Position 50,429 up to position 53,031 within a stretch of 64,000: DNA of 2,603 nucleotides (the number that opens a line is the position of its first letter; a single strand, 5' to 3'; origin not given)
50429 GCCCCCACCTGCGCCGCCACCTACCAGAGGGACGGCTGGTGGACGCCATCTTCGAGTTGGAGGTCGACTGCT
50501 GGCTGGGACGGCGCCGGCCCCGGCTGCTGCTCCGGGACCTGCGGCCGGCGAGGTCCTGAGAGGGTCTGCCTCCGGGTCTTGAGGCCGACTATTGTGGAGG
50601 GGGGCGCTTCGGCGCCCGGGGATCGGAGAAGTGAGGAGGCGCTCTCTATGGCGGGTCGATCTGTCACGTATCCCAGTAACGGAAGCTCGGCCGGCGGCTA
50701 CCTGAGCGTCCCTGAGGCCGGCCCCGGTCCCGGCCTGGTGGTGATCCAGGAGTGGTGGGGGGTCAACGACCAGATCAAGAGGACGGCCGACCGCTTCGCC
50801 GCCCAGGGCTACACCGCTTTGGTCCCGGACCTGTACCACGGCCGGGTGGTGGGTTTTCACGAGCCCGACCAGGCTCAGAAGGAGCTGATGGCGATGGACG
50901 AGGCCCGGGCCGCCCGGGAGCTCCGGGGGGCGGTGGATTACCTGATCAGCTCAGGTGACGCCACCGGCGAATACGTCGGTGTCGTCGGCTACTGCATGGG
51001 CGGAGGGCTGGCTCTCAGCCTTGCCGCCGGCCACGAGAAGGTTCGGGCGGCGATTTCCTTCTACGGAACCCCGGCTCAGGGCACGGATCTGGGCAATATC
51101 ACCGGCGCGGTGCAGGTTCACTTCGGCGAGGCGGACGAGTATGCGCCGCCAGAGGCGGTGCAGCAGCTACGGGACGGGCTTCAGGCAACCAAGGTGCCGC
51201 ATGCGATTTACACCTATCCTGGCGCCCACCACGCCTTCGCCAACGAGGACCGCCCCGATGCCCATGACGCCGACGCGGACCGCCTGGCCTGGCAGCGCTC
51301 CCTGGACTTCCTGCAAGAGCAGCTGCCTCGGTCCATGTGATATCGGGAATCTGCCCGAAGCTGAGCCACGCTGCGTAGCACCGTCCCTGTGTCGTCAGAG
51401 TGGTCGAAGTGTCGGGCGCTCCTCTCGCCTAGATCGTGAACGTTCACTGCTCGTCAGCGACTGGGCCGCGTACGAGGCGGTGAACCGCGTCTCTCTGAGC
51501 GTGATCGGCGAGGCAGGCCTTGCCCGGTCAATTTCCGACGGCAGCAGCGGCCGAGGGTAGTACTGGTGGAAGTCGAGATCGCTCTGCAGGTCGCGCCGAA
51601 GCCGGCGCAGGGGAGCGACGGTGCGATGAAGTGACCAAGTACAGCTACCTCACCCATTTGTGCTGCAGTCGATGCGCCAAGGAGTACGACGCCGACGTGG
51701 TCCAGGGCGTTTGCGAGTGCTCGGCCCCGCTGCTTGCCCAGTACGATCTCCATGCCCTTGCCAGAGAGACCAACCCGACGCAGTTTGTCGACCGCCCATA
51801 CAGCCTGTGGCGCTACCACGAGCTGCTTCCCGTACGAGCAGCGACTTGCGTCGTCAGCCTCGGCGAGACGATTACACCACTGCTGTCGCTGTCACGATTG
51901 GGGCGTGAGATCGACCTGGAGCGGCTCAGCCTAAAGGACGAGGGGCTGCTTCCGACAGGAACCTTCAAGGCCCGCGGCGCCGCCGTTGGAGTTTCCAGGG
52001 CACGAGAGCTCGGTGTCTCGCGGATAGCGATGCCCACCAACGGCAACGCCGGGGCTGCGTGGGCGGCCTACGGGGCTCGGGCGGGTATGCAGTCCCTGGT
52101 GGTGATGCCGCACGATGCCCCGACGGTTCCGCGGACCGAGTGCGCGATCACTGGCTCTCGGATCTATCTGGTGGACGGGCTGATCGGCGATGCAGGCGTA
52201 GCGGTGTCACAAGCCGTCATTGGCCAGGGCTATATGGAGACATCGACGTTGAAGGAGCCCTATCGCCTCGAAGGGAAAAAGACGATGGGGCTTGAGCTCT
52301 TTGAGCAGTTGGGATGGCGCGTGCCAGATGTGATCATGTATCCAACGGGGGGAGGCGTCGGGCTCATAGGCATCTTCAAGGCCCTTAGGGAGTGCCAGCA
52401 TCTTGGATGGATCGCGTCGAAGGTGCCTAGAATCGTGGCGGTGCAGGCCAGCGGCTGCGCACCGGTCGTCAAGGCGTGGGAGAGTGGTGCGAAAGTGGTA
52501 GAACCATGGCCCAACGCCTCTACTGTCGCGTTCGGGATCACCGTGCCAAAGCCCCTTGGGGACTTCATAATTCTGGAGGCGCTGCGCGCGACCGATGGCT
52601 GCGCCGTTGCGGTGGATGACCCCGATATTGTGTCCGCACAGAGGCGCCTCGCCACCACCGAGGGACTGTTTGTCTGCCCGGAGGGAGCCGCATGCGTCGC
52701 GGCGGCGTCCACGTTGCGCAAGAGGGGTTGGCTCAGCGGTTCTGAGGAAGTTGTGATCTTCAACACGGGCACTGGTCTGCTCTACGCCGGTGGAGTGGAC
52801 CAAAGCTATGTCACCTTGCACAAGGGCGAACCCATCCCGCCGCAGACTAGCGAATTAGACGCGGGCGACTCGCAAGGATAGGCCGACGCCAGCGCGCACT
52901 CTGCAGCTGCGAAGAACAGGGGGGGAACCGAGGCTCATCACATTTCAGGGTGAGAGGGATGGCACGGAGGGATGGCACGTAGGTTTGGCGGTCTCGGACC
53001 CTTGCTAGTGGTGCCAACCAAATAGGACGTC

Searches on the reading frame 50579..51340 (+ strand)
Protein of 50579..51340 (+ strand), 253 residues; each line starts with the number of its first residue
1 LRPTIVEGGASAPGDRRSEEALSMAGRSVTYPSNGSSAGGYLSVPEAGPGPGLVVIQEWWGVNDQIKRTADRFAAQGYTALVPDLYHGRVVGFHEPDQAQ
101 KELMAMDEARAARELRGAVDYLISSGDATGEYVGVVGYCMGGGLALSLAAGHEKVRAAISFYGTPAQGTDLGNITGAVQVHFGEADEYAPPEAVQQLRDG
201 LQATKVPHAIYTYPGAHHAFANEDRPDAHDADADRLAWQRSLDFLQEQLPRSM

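Call 53: search_protein_families(library=pfam, proteins=[window:50579-51340:+], max_evalue=0.0001)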
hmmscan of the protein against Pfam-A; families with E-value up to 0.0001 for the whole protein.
window:50579-51340:+ (253 aa): 2 families
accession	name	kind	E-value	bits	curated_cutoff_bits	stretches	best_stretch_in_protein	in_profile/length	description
PF01738.24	DLH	-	1.1e-54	185.8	21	1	40-247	3-215/217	Dienelactone hydrolase family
PF08840.17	BAAT_C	-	1.1e-07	32.6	20.9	1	118-168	9-59/210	BAAT / Acyl-CoA thioester hydrolase C terminal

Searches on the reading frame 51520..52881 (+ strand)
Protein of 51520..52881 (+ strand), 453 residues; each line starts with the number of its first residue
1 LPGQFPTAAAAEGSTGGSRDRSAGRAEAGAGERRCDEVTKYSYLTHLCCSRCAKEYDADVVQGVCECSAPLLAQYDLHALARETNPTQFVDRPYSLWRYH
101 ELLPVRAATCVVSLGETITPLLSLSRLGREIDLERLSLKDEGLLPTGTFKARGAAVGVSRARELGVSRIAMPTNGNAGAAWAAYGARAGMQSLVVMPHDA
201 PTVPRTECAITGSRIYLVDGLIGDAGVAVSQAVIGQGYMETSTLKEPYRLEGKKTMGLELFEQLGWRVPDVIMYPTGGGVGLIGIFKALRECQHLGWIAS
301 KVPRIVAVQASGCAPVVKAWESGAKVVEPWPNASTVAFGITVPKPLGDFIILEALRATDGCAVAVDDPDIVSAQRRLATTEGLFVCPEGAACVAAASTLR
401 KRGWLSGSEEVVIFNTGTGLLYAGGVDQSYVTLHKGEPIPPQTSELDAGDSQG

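Call 53: search_protein_families(library=pfam, proteins=[window:51520-52881:+], max_evalue=0.0001)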
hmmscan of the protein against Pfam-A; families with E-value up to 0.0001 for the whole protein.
window:51520-52881:+ (453 aa): 1 family
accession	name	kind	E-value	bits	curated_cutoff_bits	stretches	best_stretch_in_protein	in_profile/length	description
PF00291.31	PALP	-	6.3e-65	219.9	35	1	112-417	1-295/295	Pyridoxal-phosphate dependent enzyme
